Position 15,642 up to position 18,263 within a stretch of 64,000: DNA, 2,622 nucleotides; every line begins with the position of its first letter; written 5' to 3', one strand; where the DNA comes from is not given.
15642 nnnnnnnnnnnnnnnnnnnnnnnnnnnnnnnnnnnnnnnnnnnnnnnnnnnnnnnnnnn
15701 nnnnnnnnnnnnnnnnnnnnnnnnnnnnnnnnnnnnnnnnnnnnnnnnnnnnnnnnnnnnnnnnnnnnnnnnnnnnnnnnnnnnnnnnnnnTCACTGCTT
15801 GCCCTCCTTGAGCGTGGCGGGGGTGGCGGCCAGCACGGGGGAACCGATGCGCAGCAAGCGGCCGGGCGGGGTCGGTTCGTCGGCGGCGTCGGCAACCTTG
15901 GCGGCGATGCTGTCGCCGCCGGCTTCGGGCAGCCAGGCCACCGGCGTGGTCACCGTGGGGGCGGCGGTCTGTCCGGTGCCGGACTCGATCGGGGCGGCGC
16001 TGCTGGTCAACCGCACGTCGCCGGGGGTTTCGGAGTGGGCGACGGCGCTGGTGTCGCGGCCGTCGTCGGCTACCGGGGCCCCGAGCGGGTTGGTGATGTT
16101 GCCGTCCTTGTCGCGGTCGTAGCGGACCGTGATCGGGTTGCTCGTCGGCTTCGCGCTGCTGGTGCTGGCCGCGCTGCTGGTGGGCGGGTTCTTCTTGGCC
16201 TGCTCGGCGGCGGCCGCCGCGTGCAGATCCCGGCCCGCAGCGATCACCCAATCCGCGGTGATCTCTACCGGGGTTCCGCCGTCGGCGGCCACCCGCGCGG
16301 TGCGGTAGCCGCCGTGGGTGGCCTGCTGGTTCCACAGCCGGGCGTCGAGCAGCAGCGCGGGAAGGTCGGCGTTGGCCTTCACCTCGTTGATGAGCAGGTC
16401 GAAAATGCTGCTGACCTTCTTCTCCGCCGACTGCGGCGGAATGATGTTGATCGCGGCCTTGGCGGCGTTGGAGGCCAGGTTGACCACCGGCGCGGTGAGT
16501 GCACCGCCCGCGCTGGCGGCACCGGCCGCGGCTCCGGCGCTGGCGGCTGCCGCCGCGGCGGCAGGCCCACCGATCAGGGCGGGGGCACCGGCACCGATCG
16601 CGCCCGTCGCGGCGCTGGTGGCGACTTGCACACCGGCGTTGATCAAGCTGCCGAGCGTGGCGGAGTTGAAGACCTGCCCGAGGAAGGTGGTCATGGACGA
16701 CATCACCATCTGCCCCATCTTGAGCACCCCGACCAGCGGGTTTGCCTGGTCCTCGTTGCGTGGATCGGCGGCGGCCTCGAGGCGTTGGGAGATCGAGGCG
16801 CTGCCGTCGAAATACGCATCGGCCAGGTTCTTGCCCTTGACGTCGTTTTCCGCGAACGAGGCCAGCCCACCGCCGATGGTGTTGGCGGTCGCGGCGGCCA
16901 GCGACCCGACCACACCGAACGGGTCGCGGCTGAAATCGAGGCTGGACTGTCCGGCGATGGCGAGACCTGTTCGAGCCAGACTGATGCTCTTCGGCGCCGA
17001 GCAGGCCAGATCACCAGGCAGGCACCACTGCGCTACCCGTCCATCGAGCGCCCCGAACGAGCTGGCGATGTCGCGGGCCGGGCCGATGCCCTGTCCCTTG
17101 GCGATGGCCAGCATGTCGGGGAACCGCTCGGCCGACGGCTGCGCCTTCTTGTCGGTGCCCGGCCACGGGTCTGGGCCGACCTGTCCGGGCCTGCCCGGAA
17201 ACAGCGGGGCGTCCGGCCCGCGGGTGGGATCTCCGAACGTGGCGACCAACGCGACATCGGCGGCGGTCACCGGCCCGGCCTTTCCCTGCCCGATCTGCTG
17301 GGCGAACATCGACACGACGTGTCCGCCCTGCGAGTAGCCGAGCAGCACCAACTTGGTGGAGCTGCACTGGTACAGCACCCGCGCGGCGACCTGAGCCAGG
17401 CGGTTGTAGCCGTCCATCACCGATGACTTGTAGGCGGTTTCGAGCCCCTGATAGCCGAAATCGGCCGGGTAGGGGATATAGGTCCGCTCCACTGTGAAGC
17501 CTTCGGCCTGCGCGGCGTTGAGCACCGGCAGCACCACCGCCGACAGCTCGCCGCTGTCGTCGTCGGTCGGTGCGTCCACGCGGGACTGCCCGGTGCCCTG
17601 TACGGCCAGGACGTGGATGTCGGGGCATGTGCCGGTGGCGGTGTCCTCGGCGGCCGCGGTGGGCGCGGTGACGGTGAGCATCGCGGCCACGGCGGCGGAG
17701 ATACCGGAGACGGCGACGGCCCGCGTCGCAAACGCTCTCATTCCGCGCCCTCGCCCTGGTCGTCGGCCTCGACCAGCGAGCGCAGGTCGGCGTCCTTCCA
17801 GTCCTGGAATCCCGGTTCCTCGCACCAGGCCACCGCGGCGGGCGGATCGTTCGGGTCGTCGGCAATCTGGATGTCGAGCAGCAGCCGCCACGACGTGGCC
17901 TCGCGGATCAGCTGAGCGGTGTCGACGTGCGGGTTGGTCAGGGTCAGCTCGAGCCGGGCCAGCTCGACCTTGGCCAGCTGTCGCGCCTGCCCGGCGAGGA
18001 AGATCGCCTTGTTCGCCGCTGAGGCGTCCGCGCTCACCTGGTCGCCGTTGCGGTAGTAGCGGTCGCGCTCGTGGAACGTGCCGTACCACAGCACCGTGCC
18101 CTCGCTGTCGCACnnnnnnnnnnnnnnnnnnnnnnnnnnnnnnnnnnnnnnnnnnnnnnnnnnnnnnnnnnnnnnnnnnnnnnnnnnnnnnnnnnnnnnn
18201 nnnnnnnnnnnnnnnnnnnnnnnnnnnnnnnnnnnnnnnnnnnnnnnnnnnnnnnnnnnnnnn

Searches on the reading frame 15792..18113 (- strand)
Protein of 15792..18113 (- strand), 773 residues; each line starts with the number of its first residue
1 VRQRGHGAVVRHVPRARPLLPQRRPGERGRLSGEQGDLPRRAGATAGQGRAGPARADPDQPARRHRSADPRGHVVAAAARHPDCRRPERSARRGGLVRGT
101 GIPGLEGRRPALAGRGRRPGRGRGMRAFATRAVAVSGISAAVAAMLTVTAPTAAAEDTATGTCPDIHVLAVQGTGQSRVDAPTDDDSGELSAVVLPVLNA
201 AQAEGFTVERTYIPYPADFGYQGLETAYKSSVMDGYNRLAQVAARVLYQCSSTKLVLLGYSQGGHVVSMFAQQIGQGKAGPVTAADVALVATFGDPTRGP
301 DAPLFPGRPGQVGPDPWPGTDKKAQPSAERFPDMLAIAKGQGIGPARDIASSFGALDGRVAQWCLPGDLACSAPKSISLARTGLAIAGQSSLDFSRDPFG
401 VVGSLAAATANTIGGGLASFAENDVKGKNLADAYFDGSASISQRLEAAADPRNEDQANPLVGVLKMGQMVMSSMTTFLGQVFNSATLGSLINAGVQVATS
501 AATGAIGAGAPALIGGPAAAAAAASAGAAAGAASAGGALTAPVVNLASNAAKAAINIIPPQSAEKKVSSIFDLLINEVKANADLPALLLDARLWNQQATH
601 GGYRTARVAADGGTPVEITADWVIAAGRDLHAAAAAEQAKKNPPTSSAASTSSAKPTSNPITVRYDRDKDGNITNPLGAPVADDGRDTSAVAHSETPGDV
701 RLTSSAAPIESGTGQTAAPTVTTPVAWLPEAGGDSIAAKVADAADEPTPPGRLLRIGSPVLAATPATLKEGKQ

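Call 11: search_protein_families(library=pfam, max_evalue=0.001, proteins=[window:15792-18113:-])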
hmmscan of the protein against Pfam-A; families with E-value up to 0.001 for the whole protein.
window:15792-18113:- (773 aa): 1 family
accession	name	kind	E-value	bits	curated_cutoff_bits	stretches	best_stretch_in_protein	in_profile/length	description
PF01083.28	Cutinase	-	6.9e-15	55.8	25.9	1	163-376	2-150/173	Cutinase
